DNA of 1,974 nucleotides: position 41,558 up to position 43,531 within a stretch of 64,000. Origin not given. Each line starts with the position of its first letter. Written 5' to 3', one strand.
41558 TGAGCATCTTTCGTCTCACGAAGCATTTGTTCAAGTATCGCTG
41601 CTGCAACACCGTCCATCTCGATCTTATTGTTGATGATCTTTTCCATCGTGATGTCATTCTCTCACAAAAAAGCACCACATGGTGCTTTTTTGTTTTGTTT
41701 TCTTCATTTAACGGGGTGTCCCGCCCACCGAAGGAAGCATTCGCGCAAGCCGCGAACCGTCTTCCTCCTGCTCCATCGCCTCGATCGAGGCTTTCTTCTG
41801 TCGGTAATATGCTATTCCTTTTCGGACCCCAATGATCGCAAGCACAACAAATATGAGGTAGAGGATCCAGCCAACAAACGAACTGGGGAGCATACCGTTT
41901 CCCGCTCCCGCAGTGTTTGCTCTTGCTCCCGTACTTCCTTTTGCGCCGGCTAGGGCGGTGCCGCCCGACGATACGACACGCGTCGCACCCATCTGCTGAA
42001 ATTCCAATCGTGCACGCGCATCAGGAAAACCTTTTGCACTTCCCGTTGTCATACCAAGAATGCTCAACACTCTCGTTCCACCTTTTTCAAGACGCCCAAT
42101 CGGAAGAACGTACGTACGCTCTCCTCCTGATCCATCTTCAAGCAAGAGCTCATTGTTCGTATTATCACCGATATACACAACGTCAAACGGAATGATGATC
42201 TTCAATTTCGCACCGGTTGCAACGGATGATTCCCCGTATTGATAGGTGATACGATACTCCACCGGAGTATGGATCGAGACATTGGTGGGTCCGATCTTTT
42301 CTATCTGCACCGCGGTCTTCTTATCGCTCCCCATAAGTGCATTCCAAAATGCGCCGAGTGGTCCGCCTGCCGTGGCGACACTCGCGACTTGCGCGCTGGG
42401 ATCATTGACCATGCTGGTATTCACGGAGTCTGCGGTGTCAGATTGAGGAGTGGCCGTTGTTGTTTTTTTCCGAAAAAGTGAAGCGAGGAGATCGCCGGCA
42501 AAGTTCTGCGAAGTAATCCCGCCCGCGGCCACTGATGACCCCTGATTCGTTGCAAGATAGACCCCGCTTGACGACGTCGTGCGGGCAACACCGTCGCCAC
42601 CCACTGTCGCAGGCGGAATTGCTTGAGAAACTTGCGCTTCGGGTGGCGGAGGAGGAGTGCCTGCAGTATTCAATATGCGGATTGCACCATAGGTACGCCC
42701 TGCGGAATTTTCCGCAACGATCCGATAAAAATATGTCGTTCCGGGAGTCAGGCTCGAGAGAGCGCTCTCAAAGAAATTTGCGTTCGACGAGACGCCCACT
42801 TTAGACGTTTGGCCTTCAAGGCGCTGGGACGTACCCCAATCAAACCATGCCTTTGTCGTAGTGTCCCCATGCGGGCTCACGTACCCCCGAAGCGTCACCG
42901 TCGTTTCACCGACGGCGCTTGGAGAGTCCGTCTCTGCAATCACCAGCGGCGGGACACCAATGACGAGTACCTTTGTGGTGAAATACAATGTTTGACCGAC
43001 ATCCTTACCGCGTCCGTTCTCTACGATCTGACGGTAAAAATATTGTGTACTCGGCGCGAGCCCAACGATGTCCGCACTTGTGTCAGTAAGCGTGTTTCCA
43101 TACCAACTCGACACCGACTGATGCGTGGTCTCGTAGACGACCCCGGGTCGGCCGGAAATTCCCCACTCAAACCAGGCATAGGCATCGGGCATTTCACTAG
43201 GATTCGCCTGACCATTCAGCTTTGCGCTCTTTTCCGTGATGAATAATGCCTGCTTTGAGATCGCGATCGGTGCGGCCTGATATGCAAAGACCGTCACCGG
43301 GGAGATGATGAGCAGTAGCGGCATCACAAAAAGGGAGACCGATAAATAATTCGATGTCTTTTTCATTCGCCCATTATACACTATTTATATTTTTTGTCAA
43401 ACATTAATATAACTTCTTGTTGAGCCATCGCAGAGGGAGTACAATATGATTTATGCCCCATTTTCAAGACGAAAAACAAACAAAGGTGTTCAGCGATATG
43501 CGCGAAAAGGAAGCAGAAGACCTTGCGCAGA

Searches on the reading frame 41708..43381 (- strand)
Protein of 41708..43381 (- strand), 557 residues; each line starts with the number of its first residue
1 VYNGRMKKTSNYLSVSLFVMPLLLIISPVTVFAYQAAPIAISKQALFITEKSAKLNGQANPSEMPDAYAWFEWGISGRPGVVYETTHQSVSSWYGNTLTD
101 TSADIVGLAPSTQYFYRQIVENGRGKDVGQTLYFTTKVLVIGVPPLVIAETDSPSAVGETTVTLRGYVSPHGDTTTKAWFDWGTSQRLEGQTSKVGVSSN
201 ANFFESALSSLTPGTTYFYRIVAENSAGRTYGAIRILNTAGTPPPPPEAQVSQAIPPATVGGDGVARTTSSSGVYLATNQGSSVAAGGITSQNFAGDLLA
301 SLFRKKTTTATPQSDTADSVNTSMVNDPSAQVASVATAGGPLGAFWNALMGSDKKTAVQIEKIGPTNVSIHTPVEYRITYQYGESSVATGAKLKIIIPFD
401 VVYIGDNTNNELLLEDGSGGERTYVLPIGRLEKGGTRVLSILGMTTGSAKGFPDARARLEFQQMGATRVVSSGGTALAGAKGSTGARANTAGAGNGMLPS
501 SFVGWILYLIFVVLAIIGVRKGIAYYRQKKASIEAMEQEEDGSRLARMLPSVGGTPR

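Call 101: search_protein_families(library=pfam, proteins=[window:41708-43381:-], max_evalue=0.001)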
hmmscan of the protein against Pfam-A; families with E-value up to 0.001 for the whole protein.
window:41708-43381:- (557 aa): 4 families
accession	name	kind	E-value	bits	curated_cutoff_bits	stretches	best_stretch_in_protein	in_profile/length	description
PF16656.11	Pur_ac_phosph_N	-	1.1e-08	36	30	0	177-226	27-83/93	Purple acid Phosphatase, N-terminal domain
PF16655.11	PhoD_N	-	9.7e-05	23.3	30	0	206-234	61-88/90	PhoD-like phosphatase, N-terminal domain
PF00041.27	fn3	-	0.00022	21.8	25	0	206-229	51-74/84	Fibronectin type III domain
PF25059.1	FN3_DSCAM-DSCAML_C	-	0.00024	21.8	39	0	189-236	30-77/89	DSCAM/DSCAML C-terminal Fn3-like domain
